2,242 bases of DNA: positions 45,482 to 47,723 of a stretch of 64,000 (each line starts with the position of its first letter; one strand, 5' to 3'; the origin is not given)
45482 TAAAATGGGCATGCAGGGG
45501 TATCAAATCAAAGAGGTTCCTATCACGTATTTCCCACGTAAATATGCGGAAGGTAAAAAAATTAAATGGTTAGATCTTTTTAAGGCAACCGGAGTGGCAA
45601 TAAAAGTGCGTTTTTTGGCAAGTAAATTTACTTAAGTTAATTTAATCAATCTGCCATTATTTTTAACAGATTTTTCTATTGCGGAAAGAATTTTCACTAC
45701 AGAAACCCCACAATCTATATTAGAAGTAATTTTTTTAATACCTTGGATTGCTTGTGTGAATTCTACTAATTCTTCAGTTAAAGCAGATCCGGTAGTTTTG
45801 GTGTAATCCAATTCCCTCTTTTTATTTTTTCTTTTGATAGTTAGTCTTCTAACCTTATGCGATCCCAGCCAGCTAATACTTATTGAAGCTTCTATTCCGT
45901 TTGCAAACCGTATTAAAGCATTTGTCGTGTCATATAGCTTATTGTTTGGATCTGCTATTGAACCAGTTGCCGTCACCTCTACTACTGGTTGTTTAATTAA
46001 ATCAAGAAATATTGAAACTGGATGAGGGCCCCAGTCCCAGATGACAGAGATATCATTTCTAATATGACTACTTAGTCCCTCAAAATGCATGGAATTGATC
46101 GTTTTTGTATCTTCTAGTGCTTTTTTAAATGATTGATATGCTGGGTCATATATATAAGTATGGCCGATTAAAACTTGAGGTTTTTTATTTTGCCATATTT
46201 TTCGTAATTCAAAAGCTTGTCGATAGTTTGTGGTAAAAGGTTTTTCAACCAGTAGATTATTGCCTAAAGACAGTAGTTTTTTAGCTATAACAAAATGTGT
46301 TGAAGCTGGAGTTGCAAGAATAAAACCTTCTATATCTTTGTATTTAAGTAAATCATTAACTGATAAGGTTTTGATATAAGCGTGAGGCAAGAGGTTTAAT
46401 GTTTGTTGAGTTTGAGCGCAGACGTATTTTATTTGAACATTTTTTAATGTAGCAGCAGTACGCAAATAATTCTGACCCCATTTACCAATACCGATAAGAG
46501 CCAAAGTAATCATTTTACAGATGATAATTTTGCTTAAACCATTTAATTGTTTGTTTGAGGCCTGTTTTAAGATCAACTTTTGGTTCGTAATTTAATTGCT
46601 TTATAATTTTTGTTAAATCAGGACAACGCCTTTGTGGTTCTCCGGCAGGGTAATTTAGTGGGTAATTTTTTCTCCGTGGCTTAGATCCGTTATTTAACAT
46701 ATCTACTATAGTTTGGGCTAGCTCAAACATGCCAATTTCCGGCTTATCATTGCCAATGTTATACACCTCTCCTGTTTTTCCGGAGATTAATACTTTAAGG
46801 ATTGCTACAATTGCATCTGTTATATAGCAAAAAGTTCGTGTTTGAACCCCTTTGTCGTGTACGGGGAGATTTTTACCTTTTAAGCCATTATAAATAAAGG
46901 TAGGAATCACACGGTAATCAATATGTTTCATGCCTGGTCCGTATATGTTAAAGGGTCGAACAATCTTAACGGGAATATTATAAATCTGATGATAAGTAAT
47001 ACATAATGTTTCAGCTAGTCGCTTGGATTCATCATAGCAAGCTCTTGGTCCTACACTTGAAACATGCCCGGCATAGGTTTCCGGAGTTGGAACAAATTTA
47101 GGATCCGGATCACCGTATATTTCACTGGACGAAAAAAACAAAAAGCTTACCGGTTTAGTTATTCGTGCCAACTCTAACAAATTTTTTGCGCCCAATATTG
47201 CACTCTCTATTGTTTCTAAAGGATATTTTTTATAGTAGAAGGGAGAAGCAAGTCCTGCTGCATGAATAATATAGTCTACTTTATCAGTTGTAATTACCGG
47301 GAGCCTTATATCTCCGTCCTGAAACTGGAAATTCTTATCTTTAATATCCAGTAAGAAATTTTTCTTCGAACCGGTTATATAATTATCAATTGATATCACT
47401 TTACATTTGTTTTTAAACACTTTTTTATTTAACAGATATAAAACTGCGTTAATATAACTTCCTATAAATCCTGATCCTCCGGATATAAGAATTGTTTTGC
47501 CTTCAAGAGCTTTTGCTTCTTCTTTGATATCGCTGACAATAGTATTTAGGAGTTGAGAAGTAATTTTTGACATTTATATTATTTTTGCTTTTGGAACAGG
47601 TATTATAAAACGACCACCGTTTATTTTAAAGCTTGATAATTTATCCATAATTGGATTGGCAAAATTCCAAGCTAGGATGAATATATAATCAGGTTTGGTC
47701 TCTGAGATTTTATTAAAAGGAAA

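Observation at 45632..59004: Minus-strand block encoding a CDP/dTDP-hexose tailoring pathway with two C-methyltransferase-like enzymes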

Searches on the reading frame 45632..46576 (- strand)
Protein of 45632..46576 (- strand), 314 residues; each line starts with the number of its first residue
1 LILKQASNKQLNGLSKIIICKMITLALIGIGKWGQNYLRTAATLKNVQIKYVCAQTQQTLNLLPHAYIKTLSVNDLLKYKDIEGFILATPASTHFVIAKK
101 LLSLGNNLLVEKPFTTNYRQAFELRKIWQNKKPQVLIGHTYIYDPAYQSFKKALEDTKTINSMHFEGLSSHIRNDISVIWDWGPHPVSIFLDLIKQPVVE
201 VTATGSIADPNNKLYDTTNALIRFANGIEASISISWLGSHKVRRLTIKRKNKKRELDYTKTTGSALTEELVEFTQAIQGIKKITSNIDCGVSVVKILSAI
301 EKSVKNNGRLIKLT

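Call 3: search_protein_families(library=pfam, proteins=[window:45632-46576:-], max_evalue=0.001)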
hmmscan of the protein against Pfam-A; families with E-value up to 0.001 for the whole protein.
window:45632-46576:- (314 aa): 2 families
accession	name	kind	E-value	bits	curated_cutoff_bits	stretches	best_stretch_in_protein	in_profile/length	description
PF01408.29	GFO_IDH_MocA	-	7.4e-14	52.9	24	1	24-139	2-120/120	Oxidoreductase family, NAD-binding Rossmann fold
PF22725.1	GFO_IDH_MocA_C3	-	6.1e-11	42.8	27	1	178-247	45-116/124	GFO/IDH/MocA C-terminal domain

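Call 5: search_protein_families(library=ncbifam, proteins=[window:45632-46576:-], max_evalue=0.001)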
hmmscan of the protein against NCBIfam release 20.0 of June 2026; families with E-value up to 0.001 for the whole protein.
window:45632-46576:- (314 aa): 9 families
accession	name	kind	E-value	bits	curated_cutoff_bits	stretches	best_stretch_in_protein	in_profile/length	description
NF040723.1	UDP-GlcNAcDh_Arch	equivalog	1.9e-23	83.5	450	1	25-270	3-251/302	UDP-N-acetylglucosamine 3-dehydrogenase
TIGR04380.1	myo_inos_iolG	equivalog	1.9e-16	59.9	355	1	23-237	2-232/330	inositol 2-dehydrogenase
NF008607.0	PRK11579.1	subfamily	1.8e-10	40.3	330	1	73-180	56-163/346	oxidoreductase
NF007574.0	PRK10206.1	equivalog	2.6e-10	39.9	352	1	68-161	51-145/345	oxidoreductase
NF041392.1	XylDh_Gfo6_Halo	equivalog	3.7e-06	26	350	0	23-169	17-170/350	D-xylose 1-dehydrogenase Gfo6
NF052479.1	LevoglcsnDh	equivalog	8.4e-05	21.4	650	1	74-167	66-159/386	levoglucosan dehydrogenase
NF058561.1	BT_2158_fam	equivalog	9.3e-05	21.2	750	1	16-126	29-141/487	glycoside 3-dehydrogenase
NF058563.1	BT_2159_fam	equivalog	0.00036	19.7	650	1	23-132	1-113/350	disaccharide 3-dehydrogenase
NF052679.1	InsChiInosDhIolG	equivalog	0.00066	18.8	540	0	24-158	4-144/343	bifunctional inositol 2-dehydrogenase/D-chiro-inositol 1-dehydrogenase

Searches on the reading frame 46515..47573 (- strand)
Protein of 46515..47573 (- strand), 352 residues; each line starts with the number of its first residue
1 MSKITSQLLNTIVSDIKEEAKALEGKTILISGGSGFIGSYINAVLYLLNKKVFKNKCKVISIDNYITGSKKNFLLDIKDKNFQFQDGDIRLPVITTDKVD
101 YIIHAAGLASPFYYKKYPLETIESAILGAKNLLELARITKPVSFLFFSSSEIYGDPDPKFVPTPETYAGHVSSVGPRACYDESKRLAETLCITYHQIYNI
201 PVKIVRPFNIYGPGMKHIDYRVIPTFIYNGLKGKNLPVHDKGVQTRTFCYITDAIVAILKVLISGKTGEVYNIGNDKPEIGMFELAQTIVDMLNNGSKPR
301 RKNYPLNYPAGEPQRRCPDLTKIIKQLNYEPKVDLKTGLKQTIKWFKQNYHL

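Call 3: search_protein_families(library=pfam, proteins=[window:46515-47573:-], max_evalue=0.001)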
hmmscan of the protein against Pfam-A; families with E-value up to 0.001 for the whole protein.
window:46515-47573:- (352 aa): 5 families
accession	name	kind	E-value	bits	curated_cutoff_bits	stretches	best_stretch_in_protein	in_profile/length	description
PF01370.27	Epimerase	-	9.7e-47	159.8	20.9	1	28-274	1-240/240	NAD dependent epimerase/dehydratase family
PF16363.11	GDP_Man_Dehyd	-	1.1e-37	130.6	27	1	29-342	1-332/332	GDP-mannose 4,6 dehydratase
PF01073.25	3Beta_HSD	-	1.3e-11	44.5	22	1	29-293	1-268/280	3-beta hydroxysteroid dehydrogenase/isomerase family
PF02719.21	Polysacc_synt_2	-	7.1e-11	42.3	20.2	2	28-148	1-127/293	Polysaccharide biosynthesis protein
PF07993.18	NAD_binding_4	-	3.5e-10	39.9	20.1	1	95-212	85-209/258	Male sterility protein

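Call 5: search_protein_families(library=ncbifam, proteins=[window:46515-47573:-], max_evalue=0.001)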
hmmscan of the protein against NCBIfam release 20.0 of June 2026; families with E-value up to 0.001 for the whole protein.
window:46515-47573:- (352 aa): 21 families
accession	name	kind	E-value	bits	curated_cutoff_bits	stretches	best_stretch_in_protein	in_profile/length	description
TIGR01181.1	dTDP_gluc_dehyt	equivalog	9.5e-45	153.1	365.1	1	28-350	2-315/321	dTDP-glucose 4,6-dehydratase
NF007490.0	PRK10084.1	subfamily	5.3e-33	114.5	649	1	28-350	3-338/361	dTDP-glucose 4,6-dehydratase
TIGR04180.1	EDH_00030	hypoth_equivalog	1.4e-31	109.6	475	1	28-333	1-296/297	NAD-dependent 4,6-dehydratase LegB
NF011728.1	PRK15181.1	equivalog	6.9e-29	100.9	760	1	23-348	13-339/348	Vi polysaccharide biosynthesis UDP-N-acetylglucosaminuronic acid C-4 epimerase TviC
NF007582.0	PRK10217.1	equivalog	3.7e-27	95.3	698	1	26-349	2-334/355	dTDP-glucose 4,6-dehydratase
NF008872.0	PRK11908.1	equivalog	3.6e-26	92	294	1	26-349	2-338/349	bifunctional UDP-4-keto-pentose/UDP-xylose synthase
NF005998.1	PRK08125.1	equivalog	4.2e-22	78.3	777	1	17-346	307-649/649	bifunctional UDP-4-amino-4-deoxy-L-arabinose formyltransferase/UDP-glucuronic acid oxidase ArnA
TIGR01179.1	galE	equivalog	1.6e-21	76.5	262.3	1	28-215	2-181/332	UDP-glucose 4-epimerase GalE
TIGR02197.1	heptose_epim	equivalog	1.3e-19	70.5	274.6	1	28-348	1-315/316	ADP-glyceromanno-heptose 6-epimerase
TIGR02622.1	CDP_4_6_dhtase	equivalog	9.9e-13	47.9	278.45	1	24-350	3-334/352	CDP-glucose 4,6-dehydratase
NF047922.1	GDPFucSynFcl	equivalog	2.7e-12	46.8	500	1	94-349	49-304/308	GDP-L-fucose synthase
NF007956.0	PRK10675.1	subfamily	5.8e-12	45.4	394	1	28-209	3-179/338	UDP-glucose 4-epimerase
TIGR03589.1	PseB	equivalog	1.7e-09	37.1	407.75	1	23-136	2-112/324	UDP-N-acetylglucosamine 4,6-dehydratase (inverting)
NF008360.0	PRK11150.1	equivalog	2.4e-09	36.8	452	1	28-296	2-257/310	ADP-glyceromanno-heptose 6-epimerase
TIGR04130.1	FnlA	equivalog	1.3e-08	34.1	730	1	24-136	3-111/337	UDP-N-acetylglucosamine 4,6-dehydratase/5-epimerase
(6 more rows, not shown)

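Call 13: search_solved_structures(query=window:46515-47573:-, max_evalue=0.001, show_alignments=2)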
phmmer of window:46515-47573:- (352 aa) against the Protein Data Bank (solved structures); distinct sequences matched with E-value up to 0.001: 119 (the best 60 are shown).
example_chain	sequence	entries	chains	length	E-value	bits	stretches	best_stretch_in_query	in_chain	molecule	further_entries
2b69_A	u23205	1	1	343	1.3e-57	198.7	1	25-349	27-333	UDP-glucuronate decarboxylase 1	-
4gll_A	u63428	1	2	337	1.4e-57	198.6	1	25-349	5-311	UDP-glucuronic acid decarboxylase 1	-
4m55_A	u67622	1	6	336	7.7e-57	196.2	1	25-349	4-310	UDP-glucuronic acid decarboxylase 1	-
4lk3_A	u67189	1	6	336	1.1e-56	195.7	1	25-349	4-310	UDP-glucuronic acid decarboxylase 1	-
6bi4_A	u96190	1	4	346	4e-33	118.2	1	26-349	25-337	dTDP-glucose 4,6-dehydratase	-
8vr2_A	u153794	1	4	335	1.8e-31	112.8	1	23-349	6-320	NAD-dependent epimerase/dehydratase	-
1g1a_A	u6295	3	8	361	8.2e-30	107.3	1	28-349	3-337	DTDP-D-GLUCOSE 4,6-DEHYDRATASE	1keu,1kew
2hun_A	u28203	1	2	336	9.3e-27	97.2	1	27-349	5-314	336aa long hypothetical dTDP-glucose 4,6-dehydratase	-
1bxk_A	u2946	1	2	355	1.3e-26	96.7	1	27-349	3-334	PROTEIN (DTDP-GLUCOSE 4,6-DEHYDRATASE)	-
6pmh_A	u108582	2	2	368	4.5e-26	95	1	16-352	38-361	UDP-glucose 4-epimerase related protein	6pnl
8v4g_A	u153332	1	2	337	1.2e-25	93.6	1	9-348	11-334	Putative nucleotide sugar dehydratase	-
8v4h_A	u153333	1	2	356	1.6e-25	93.2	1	9-348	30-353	Putative nucleotide sugar dehydratase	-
1r66_A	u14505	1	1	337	3.5e-25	92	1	28-349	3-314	TDP-glucose-4,6-dehydratase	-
1r6d_A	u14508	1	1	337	6.7e-25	91.1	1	28-349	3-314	TDP-glucose-4,6-dehydratase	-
4zrm_A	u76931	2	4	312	7.8e-25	90.9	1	27-348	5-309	UDP-glucose 4-epimerase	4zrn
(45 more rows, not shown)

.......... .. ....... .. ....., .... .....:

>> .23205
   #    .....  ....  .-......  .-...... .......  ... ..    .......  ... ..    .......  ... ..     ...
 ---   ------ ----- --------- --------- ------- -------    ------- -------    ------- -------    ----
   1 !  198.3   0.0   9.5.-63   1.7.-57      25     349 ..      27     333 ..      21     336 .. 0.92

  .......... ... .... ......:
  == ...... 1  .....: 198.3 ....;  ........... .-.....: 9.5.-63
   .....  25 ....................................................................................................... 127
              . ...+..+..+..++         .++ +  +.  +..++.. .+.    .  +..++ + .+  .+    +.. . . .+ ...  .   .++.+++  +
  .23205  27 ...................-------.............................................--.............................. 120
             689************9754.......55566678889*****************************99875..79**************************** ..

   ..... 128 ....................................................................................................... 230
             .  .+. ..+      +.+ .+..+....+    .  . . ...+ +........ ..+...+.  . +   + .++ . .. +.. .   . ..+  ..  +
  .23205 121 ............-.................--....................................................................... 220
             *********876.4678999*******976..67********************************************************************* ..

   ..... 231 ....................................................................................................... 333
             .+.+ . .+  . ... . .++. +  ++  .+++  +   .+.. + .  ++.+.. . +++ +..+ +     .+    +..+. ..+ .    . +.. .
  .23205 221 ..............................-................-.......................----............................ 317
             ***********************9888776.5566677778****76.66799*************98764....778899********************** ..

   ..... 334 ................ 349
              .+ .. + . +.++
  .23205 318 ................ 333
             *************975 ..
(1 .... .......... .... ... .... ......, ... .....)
